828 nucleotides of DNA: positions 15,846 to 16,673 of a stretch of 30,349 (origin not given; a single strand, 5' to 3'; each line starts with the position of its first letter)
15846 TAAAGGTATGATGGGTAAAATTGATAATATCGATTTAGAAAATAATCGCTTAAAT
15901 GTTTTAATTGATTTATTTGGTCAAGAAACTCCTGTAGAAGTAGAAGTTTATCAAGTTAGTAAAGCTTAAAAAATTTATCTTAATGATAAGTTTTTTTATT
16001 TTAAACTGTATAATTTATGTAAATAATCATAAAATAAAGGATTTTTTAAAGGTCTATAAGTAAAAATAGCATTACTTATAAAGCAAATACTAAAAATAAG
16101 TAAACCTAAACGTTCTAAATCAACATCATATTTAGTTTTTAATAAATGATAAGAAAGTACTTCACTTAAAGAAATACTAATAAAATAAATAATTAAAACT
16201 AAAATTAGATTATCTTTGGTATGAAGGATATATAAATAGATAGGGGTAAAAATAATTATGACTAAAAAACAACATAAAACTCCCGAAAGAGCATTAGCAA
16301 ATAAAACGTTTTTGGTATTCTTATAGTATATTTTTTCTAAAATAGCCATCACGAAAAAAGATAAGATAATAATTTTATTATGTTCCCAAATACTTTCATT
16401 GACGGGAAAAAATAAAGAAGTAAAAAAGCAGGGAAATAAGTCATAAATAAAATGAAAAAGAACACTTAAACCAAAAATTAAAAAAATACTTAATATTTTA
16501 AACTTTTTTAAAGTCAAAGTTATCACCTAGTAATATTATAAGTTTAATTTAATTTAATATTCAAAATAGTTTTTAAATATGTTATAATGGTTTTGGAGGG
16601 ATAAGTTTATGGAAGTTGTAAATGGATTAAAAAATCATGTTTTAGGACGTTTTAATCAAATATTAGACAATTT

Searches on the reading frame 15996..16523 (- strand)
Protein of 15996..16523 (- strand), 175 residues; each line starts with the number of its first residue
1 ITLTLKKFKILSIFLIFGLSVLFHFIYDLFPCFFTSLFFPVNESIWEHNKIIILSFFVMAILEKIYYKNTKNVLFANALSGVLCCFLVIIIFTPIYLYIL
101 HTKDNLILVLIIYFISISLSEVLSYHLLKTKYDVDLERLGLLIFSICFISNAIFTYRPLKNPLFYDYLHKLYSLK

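Call 69: search_protein_families(library=pfam, proteins=[window:15996-16523:-], max_evalue=0.001)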
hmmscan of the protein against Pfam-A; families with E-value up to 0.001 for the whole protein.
window:15996-16523:- (175 aa): 1 family
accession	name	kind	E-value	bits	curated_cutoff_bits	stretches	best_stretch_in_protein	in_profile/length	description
PF20122.4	DUF6512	-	1e-13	52.1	26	1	4-172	8-179/181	Family of unknown function (DUF6512)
